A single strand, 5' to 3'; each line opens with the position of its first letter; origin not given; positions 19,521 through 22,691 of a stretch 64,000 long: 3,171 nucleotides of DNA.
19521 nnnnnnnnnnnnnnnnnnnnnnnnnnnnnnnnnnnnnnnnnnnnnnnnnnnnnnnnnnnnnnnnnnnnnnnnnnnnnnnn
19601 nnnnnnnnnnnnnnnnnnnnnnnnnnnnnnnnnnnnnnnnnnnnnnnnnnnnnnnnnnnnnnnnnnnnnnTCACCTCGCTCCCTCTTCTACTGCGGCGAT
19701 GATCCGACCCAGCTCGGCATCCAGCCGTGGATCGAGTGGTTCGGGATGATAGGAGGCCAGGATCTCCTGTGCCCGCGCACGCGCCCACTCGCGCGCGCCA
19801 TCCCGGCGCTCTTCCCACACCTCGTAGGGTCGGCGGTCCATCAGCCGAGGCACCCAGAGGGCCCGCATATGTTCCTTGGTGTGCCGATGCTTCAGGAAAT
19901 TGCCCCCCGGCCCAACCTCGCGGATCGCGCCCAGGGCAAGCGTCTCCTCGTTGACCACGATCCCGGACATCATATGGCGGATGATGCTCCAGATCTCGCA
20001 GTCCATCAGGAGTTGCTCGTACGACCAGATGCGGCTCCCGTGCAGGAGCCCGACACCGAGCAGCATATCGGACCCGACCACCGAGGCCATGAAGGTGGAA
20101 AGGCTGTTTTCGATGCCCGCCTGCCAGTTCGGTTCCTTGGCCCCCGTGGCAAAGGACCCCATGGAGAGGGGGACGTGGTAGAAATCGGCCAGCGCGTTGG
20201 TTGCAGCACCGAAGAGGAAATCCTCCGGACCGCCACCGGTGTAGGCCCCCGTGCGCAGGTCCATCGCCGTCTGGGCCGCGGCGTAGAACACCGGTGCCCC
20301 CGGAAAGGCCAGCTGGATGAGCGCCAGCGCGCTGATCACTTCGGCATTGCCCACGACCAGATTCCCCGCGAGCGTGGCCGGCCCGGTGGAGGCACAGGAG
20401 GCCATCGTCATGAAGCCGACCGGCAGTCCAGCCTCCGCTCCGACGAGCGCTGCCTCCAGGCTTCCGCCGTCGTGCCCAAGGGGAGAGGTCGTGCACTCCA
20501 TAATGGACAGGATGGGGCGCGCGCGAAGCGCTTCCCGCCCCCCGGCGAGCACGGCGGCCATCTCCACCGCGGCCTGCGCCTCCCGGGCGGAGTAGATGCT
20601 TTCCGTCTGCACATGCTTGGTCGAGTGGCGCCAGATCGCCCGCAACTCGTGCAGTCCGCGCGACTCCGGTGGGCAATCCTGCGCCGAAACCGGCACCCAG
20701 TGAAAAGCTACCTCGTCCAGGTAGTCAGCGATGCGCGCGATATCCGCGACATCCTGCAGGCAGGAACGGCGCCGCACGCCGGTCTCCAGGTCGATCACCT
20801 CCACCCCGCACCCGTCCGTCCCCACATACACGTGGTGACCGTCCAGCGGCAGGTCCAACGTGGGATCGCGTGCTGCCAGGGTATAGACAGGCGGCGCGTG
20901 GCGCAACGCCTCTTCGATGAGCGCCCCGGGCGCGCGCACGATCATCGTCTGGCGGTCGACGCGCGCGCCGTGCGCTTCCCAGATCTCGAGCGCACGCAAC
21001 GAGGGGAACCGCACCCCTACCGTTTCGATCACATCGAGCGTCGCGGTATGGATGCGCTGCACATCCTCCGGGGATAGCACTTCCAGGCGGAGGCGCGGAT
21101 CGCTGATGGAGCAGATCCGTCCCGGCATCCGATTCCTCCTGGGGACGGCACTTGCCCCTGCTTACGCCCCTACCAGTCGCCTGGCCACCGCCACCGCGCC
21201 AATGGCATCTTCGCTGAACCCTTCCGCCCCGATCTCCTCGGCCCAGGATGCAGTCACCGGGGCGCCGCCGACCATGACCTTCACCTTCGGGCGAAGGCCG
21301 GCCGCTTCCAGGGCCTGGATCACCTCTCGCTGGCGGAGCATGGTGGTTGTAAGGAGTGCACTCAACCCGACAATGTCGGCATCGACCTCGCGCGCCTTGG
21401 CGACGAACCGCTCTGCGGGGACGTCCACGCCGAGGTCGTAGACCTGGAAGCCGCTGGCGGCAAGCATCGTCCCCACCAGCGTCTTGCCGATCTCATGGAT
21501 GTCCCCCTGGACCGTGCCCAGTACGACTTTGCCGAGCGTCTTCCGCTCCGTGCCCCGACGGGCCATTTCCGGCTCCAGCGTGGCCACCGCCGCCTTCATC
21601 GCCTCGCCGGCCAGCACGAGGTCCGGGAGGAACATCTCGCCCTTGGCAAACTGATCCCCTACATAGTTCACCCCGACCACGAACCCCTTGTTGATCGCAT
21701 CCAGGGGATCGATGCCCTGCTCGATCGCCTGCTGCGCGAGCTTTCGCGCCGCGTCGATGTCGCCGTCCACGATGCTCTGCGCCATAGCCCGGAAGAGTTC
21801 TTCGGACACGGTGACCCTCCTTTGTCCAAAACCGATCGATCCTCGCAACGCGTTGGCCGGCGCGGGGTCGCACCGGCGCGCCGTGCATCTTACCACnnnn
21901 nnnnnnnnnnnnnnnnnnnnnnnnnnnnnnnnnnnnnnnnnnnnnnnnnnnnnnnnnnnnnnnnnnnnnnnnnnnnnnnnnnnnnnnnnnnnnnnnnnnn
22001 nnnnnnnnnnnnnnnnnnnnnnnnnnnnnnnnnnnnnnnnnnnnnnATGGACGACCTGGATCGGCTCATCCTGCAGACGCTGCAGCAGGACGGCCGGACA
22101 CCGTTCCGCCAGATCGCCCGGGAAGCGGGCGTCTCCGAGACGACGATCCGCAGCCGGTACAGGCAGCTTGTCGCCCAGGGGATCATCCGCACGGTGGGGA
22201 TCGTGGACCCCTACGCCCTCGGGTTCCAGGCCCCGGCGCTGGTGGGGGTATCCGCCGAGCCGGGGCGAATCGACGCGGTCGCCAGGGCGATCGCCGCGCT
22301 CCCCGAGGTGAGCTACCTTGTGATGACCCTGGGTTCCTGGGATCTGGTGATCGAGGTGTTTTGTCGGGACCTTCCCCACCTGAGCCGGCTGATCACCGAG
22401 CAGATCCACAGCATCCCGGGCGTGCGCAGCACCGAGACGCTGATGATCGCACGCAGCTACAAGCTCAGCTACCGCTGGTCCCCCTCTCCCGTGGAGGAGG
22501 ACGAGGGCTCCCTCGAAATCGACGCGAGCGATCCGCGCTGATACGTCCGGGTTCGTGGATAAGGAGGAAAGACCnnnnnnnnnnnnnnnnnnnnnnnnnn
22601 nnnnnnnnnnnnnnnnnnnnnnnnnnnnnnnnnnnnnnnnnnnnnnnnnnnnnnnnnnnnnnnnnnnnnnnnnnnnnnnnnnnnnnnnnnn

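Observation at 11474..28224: Extended catabolic neighbourhood around the MttB operon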

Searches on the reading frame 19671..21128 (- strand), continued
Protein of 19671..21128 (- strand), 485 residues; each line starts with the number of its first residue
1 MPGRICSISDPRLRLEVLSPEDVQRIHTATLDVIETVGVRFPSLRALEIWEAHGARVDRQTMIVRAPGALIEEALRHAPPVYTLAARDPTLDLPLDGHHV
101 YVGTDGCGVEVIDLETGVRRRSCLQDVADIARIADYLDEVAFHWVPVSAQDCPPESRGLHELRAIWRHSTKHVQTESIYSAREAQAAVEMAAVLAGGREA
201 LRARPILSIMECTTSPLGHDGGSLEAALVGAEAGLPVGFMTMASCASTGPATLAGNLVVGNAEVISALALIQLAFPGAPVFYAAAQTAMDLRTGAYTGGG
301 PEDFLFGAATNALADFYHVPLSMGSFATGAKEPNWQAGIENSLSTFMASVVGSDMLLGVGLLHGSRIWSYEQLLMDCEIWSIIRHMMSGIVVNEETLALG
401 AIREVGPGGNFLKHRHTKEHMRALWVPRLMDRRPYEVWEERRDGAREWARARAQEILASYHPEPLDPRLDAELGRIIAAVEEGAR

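Call 71: search_protein_families(library=ncbifam, proteins=[L056:14794-16104:+, L051:11493-12779:+, L003:7615-8928:+, L056:6739-8610:-, L056:4409-5275:-, L051:12838-13698:+, L025:14608-16365:+, L068:11622-13136:+, L020:16212-17132:+], max_evalue=1e-10)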
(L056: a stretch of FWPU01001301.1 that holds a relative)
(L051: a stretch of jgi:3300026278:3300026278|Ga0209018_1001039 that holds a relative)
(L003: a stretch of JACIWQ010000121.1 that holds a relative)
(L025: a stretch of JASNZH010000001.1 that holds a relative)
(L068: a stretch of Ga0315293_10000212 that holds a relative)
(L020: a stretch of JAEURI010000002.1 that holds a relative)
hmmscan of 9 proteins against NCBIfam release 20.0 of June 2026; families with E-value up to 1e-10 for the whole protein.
L056:14794-16104:+ (436 aa): 6 families
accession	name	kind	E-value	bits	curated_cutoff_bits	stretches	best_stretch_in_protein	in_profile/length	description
TIGR03820.1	lys_2_3_AblA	equivalog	5.1e-183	608.5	525.4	1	25-431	3-416/417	lysine 2,3-aminomutase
TIGR04368.1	Glu_2_3_NH3_mut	equivalog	5.5e-141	469.8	650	1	26-377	52-402/404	glutamate 2,3-aminomutase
TIGR04468.1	arg_2_3_am_muta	equivalog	2.2e-116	388.7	600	1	28-372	1-346/351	arginine 2,3-aminomutase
TIGR00238.1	TIGR00238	subfamily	6.2e-108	360.7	199.2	1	21-345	6-331/331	KamA family radical SAM protein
TIGR03822.1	AblA_like_2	hypoth_equivalog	8.7e-97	324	396.25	1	55-357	16-320/321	lysine-2,3-aminomutase-like protein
TIGR03821.1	EFP_modif_epmB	equivalog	2.4e-72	243.6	369.3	1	32-351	1-320/321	EF-P beta-lysylation protein EpmB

L051:11493-12779:+ (428 aa): 6 families
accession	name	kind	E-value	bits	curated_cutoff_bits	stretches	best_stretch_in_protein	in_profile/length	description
TIGR03820.1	lys_2_3_AblA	equivalog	7.5e-176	584.9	525.4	1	16-420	5-416/417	lysine 2,3-aminomutase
TIGR04368.1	Glu_2_3_NH3_mut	equivalog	4.1e-134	447.2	650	1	16-366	53-402/404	glutamate 2,3-aminomutase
TIGR04468.1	arg_2_3_am_muta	equivalog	7.5e-117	390.3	600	1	17-361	1-346/351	arginine 2,3-aminomutase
TIGR00238.1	TIGR00238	subfamily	2.1e-102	342.5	199.2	1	9-334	5-331/331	KamA family radical SAM protein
TIGR03822.1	AblA_like_2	hypoth_equivalog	4.6e-90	301.9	396.25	1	41-346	13-320/321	lysine-2,3-aminomutase-like protein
TIGR03821.1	EFP_modif_epmB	equivalog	1.1e-67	228.3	369.3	1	21-340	1-320/321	EF-P beta-lysylation protein EpmB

L003:7615-8928:+ (437 aa): 6 families
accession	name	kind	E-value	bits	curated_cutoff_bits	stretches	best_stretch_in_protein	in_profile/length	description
TIGR03820.1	lys_2_3_AblA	equivalog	1.8e-174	580.4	525.4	1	30-434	5-417/417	lysine 2,3-aminomutase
TIGR04368.1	Glu_2_3_NH3_mut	equivalog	7.5e-138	459.5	650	1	30-381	53-403/404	glutamate 2,3-aminomutase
TIGR04468.1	arg_2_3_am_muta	equivalog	7.5e-115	383.7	600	1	31-375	1-346/351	arginine 2,3-aminomutase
TIGR00238.1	TIGR00238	subfamily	1.4e-108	362.9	199.2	1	23-348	5-331/331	KamA family radical SAM protein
TIGR03822.1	AblA_like_2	hypoth_equivalog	1.6e-95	319.9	396.25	1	46-359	4-319/321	lysine-2,3-aminomutase-like protein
TIGR03821.1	EFP_modif_epmB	equivalog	3.3e-72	243.2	369.3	1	35-355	1-321/321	EF-P beta-lysylation protein EpmB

L056:6739-8610:- (623 aa): 2 families
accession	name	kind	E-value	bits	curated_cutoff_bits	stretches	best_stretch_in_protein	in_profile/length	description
NF007354.0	PRK09849.1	equivalog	5.9e-71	240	868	1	13-241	4-231/703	aldehyde ferredoxin oxidoreductase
NF040818.1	GAPOR_Arch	equivalog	1e-12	47.2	1300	0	21-143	5-124/654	glyceraldehyde-3-phosphate:ferredoxin oxidoreductase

L056:4409-5275:- (288 aa): 3 families
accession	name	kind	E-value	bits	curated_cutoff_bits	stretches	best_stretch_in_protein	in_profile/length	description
TIGR03964.1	mycofact_creat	equivalog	1.9e-39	135.6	172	1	24-271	3-219/228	mycofactocin biosynthesis peptidyl-dipeptidase MftE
TIGR04448.1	creatininase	equivalog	5.2e-34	118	235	1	24-269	1-242/246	creatininase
NF041098.2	diketo_inos_hlase_IolN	equivalog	9.2e-19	67.6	245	1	16-209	3-193/307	3-dehydro-scyllo-inosose hydrolase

L051:12838-13698:+ (286 aa): 4 families
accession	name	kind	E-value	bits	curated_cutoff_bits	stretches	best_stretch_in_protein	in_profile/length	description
NF005719.0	PRK07535.1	domain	7.4e-82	274.5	259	1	21-283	2-261/268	methyltetrahydrofolate:corrinoid/iron-sulfur protein methyltransferase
TIGR02082.1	metH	equivalog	7.8e-42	143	1010.85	1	11-258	334-591/1182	methionine synthase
NF040758.1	CODH_ACS_meth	exception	7.5e-35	120.5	370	1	21-276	5-258/261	carbon monoxide dehydrogenase/acetyl-CoA synthase methytransferase subunit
NF007024.0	PRK09490.1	equivalog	1.1e-24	86.4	1497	1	13-256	353-606/1234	methionine synthase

L025:14608-16365:+ (585 aa): 4 families
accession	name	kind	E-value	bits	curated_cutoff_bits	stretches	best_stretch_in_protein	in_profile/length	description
NF053518.1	DipepPtdsDpp5Prph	equivalog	5e-34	117.8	900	1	154-584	200-655/655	dipeptidyl-peptidase Dpp5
TIGR02800.1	propeller_TolB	equivalog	8.5e-27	94.1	343.15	2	204-329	239-366/418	Tol-Pal system beta propeller repeat protein TolB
NF002183.0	PRK01029.1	equivalog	1.1e-19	70.8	405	0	104-252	280-423/429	Tol-Pal system protein TolB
NF033523.0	lasso_peptidase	equivalog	7e-19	68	400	0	109-172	92-155/638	Atxe2 family lasso peptide isopeptidase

L068:11622-13136:+ (504 aa): 25 families
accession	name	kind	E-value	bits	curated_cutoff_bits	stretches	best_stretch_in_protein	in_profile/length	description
NF005899.0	PRK07869.1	equivalog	1e-84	285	418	1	18-489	13-463/471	amidase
NF005099.0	PRK06529.1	equivalog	5.4e-71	239.8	505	1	21-488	5-478/484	amidase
NF004815.0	PRK06169.1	equivalog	7.2e-64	216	506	1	21-490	11-461/471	amidase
NF004717.0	PRK06061.1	equivalog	2e-62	211.4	498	1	29-499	26-477/483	amidase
NF005687.0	PRK07487.1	subfamily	1.2e-61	208.9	428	1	20-490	8-458/468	amidase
NF009119.0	PRK12470.1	equivalog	2.9e-54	184.9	498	1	26-496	15-459/462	amidase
NF005450.0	PRK07042.1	equivalog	4.3e-54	183.7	458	1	20-490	7-454/464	amidase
NF005686.0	PRK07486.1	subfamily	7.9e-50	169.9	465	1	18-494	12-478/486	amidase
NF005565.0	PRK07235.1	subfamily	1.5e-41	142.6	545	1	75-314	84-317/506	amidase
NF006631.0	PRK09201.1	equivalog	5.8e-41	140.7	461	1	17-487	4-454/466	AtzE family amidohydrolase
NF004816.0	PRK06170.1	equivalog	1.5e-40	139.3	503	1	14-489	6-483/493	amidase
TIGR00132.1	gatA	equivalog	1.7e-40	139.2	481.1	1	26-316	2-287/466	Asp-tRNA(Asn)/Glu-tRNA(Gln) amidotransferase subunit GatA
NF005688.0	PRK07488.1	equivalog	8.9e-40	137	532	1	29-486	20-464/474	indoleacetamide hydrolase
TIGR02715.1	amido_AtzE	subfamily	1.1e-38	133.3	425.75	1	26-487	6-447/452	AtzE family amidohydrolase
NF004766.0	PRK06102.1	equivalog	7.9e-35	120.8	559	1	77-486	70-449/455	amidase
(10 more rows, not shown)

L020:16212-17132:+ (306 aa): 4 families
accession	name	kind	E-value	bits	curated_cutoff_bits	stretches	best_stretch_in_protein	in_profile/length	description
NF005719.0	PRK07535.1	domain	2.5e-85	285.9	259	1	34-294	1-262/268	methyltetrahydrofolate:corrinoid/iron-sulfur protein methyltransferase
TIGR02082.1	metH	equivalog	9.8e-40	136.1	1010.85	1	17-265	326-588/1182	methionine synthase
NF040758.1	CODH_ACS_meth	exception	2.8e-37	128.5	370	1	34-286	4-258/261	carbon monoxide dehydrogenase/acetyl-CoA synthase methytransferase subunit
NF007024.0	PRK09490.1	equivalog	2.9e-27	94.9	1497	1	22-262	348-602/1234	methionine synthase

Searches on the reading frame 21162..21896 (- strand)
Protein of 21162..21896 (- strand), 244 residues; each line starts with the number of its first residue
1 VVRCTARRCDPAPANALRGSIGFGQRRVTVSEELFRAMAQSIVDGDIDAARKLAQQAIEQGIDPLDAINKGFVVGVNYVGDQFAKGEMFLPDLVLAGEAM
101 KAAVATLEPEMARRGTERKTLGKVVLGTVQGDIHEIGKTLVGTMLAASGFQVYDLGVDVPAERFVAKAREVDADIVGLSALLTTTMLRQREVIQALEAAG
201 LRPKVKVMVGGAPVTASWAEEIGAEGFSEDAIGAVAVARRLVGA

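Call 7: search_protein_families(library=pfam, proteins=[window:21162-21896:-])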
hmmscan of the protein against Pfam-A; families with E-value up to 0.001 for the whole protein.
window:21162-21896:- (244 aa): 2 families
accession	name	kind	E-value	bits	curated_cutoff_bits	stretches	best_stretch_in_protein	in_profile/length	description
PF02310.24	B12-binding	-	4.2e-29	101.3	32.1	1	122-235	1-120/121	B12 binding domain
PF02607.22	B12-binding_2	-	7.5e-22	77.7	23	1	35-108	2-74/74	B12 binding domain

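Call 9: search_protein_families(library=ncbifam, proteins=[window:21162-21896:-], max_evalue=0.00001)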
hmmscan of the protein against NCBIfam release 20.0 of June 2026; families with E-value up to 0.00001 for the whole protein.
window:21162-21896:- (244 aa): 14 families
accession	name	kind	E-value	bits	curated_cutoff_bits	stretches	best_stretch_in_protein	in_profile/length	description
NF047995.1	corrinoid_MtgC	exception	1e-71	240.8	310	1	33-243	3-214/215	glycine betaine-specific corrinoid protein MtgC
TIGR02370.1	pyl_corrinoid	subfamily_domain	4.6e-67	225.2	215.3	1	38-232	2-195/197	methyltransferase cognate corrinoid protein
NF041607.1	dimeth_corrin_MtbC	equivalog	3.2e-63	212.9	350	1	39-241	2-202/203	dimethylamine corrinoid protein MtbC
NF047996.1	corrin_MtgC_2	exception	3.3e-56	190.1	370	1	35-242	5-210/212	glycine betaine-specific corrinoid protein MtgC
TIGR02082.1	metH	equivalog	4.8e-46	157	1010.85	1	33-228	645-838/1182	methionine synthase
NF040669.1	MtaC2_Meth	equivalog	3.7e-44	151.1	450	1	29-237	37-241/267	methanol--corrinoid protein MtaC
NF007024.0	PRK09490.1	equivalog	4.6e-39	134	1497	1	26-215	657-843/1234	methionine synthase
NF040655.1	MtaC_Meth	equivalog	2.6e-35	121.7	420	1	30-241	31-237/253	methanol--corrinoid protein MtaC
NF002612.0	PRK02261.1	equivalog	1.1e-14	54.2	110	1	123-214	5-95/148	methylaspartate mutase subunit S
NF052513.1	TransRegCarH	equivalog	4.8e-13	49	400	1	29-226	78-263/274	HTH-type transcriptional repressor CarH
TIGR01501.1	MthylAspMutase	equivalog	4.2e-12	46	135.8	1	124-213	4-92/134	methylaspartate mutase subunit S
NF052385.1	Lys_5_6_beta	equivalog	7.3e-11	42.2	280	1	149-231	138-224/241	lysine 5,6-aminomutase subunit beta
NF040743.1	ornith_mutase_E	equivalog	2.3e-07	29.2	800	1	107-234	582-716/730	D-ornithine 4,5-aminomutase subunit OraE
TIGR00640.1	acid_CoA_mut_C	subfamily_domain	4.8e-07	29.8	57.45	1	124-212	5-92/132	methylmalonyl-CoA mutase C-terminal domain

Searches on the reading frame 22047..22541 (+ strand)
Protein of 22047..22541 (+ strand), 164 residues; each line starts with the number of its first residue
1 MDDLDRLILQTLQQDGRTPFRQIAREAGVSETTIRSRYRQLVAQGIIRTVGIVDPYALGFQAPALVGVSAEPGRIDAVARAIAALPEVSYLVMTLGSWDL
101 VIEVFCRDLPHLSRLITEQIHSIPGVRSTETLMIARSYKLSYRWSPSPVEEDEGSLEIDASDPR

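Call 7: search_protein_families(library=pfam, proteins=[window:22047-22541:+])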
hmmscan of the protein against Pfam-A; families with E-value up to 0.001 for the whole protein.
window:22047-22541:+ (164 aa): 8 families
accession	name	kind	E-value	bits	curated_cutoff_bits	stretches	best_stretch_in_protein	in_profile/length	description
PF01037.27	AsnC_trans_reg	-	1.3e-19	70.3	25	1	66-135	1-71/73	Lrp/AsnC ligand binding domain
PF13404.12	HTH_AsnC-type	-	9.9e-16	57.7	27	1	1-41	1-41/42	AsnC-type helix-turn-helix domain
PF13412.12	HTH_24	-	7.8e-14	51.4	21.9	1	1-48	1-48/48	Winged helix-turn-helix DNA-binding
PF22482.2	AsnC_trans_reg_3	-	1.2e-11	45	24.4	1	75-145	24-93/95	PF0864 C-terminal dimeric alpha+beta barrel domain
PF22451.2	NirdL-like_HTH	-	4.5e-06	26.6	27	1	17-48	16-47/47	Siroheme decarboxylase NirDL-like HTH domain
PF13542.12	HTH_Tnp_ISL3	-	4.6e-05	23.2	27.4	1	4-42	16-51/51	Helix-turn-helix domain of transposase family ISL3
PF09339.16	HTH_IclR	-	0.00069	19.8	22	0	8-50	8-51/52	IclR helix-turn-helix domain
PF13730.12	HTH_36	-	0.00071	19.8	25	0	13-47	18-55/55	Helix-turn-helix domain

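Call 9: search_protein_families(library=ncbifam, proteins=[window:22047-22541:+], max_evalue=0.00001)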
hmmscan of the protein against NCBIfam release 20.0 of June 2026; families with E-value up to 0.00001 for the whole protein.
window:22047-22541:+ (164 aa): 9 families
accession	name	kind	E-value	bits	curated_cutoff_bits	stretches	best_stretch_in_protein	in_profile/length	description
NF040820.1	trans_reg_LrpA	equivalog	2.3e-21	76.2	250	1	1-128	2-130/141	HTH-type transcriptional regulator LrpA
NF008384.0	PRK11179.1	equivalog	1.1e-20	74.1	227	1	1-134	7-142/153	transcriptional regulator AsnC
NF040947.1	trans_reg_LysM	equivalog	1.4e-20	73.4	180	1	1-137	1-135/136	HTH-type transcriptional regulator LysM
NF053758.1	ChrTpTrnRegChrS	equivalog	7.9e-18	64.7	250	1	1-139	12-151/158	chromate efflux transcriptional regulator ChrS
NF041395.1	TranRegLrpA1_Halo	equivalog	9.7e-15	54.8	250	1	6-130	8-133/142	HTH-type transcriptional regulator LrpA1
NF040708.3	Siroheme_Dcarb_AhbA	equivalog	4.2e-11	42.8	140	1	7-141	3-139/144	siroheme decarboxylase subunit alpha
NF040707.3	Siroheme_Dcarb_AhbB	equivalog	1.4e-10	41.1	125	1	16-90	12-87/146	siroheme decarboxylase subunit beta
NF008370.0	PRK11169.1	equivalog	2.1e-10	40.5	233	1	1-139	12-154/164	leucine-responsive transcriptional regulator Lrp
NF041396.1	TranRegLrp_Halo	equivalog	3.9e-09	36.5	190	1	2-118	4-121/149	HTH-type transcriptional regulator Lrp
